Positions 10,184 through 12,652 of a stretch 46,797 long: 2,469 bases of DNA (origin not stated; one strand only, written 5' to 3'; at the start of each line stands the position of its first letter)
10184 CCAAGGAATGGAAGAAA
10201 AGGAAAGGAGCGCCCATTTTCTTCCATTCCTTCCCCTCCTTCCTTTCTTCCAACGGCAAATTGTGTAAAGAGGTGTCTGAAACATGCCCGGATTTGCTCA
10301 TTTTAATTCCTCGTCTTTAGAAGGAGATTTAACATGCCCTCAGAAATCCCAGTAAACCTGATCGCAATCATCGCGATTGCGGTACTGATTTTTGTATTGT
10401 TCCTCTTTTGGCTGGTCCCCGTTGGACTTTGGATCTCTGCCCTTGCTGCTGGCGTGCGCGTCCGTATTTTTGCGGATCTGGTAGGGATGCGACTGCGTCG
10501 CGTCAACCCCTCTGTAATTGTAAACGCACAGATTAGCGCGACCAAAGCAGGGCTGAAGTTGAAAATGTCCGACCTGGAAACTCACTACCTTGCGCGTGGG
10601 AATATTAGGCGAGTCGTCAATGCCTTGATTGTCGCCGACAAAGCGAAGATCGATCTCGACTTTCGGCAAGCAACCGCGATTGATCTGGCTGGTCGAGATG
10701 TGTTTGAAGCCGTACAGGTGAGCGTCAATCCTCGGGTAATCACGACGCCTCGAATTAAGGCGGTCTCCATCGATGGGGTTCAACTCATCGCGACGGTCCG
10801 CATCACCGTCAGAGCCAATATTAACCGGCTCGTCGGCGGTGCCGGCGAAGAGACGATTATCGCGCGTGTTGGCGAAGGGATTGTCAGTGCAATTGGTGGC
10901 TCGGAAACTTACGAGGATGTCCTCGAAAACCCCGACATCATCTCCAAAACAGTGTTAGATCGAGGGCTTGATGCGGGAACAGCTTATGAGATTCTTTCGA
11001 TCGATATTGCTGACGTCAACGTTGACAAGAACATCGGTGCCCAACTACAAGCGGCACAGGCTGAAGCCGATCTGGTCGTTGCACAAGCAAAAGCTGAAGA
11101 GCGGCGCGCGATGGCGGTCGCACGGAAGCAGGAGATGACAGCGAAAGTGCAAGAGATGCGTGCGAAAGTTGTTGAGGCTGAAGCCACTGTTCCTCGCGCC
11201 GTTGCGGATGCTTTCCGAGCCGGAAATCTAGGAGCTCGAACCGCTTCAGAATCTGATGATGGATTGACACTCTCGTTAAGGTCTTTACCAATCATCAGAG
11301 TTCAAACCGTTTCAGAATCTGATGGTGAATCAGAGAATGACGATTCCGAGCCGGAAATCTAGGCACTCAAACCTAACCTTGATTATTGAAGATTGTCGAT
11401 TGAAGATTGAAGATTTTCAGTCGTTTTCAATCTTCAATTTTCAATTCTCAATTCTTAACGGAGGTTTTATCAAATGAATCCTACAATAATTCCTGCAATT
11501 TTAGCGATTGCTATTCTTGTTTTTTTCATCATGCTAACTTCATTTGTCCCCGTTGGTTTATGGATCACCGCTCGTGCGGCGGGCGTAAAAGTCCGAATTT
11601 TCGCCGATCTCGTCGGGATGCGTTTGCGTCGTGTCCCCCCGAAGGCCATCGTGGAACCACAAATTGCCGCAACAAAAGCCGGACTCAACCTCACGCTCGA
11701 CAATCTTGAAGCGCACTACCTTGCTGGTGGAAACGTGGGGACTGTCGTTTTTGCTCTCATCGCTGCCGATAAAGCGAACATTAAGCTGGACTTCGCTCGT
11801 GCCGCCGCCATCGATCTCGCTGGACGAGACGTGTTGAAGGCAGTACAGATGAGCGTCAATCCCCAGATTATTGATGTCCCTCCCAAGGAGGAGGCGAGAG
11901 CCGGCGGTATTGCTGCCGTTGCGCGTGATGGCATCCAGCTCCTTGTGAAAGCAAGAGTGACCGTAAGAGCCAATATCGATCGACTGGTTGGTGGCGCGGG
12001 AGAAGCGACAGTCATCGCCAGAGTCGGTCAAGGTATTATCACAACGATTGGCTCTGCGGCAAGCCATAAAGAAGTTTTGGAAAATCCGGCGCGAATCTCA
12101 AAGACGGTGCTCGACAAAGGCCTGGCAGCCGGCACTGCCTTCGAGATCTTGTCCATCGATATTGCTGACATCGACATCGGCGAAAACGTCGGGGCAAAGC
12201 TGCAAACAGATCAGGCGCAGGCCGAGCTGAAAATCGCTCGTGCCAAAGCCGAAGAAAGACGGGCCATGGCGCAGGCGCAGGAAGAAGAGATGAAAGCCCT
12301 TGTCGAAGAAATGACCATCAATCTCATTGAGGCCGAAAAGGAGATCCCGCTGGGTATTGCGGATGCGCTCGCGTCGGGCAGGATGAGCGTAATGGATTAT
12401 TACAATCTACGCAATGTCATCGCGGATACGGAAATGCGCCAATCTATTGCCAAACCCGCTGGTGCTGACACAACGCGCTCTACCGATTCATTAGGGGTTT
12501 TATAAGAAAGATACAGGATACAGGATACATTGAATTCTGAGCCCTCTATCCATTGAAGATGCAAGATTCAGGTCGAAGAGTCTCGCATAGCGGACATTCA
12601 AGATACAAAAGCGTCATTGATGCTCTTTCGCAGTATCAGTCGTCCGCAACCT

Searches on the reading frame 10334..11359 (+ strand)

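Call 46: search_protein_families(library=pfam, proteins=[window:10334-11359:+], max_evalue=0.001)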
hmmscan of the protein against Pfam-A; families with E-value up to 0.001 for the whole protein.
window:10334-11359:+ (342 aa): 3 families
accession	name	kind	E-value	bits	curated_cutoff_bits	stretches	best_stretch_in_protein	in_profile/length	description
PF12127.13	FloA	-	1.5e-137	458.3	34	1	11-301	2-291/314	Flotillin-like protein FloA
PF01145.31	Band_7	-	4.7e-05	24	23.6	1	126-256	35-174/176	SPFH domain / Band 7 family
PF02403.27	Seryl_tRNA_N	-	0.00052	20.7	28.2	1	197-286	8-97/108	Seryl-tRNA synthetase N-terminal domain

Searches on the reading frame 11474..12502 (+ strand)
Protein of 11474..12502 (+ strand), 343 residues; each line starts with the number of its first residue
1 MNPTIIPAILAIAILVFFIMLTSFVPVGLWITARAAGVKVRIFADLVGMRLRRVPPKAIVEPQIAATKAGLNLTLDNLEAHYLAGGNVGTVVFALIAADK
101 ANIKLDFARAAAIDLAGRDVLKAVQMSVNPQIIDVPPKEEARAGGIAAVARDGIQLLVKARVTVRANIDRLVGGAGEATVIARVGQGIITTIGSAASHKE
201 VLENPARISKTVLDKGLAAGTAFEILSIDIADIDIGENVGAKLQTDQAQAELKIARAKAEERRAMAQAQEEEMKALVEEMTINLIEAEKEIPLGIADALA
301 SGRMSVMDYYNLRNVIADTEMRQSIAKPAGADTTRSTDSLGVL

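Call 46: search_protein_families(library=pfam, proteins=[window:11474-12502:+], max_evalue=0.001)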
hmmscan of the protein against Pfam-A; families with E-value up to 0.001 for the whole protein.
window:11474-12502:+ (343 aa): 1 family
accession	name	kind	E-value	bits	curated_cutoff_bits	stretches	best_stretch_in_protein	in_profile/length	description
PF12127.13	FloA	-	4.8e-146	486.2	34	1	9-328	3-313/314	Flotillin-like protein FloA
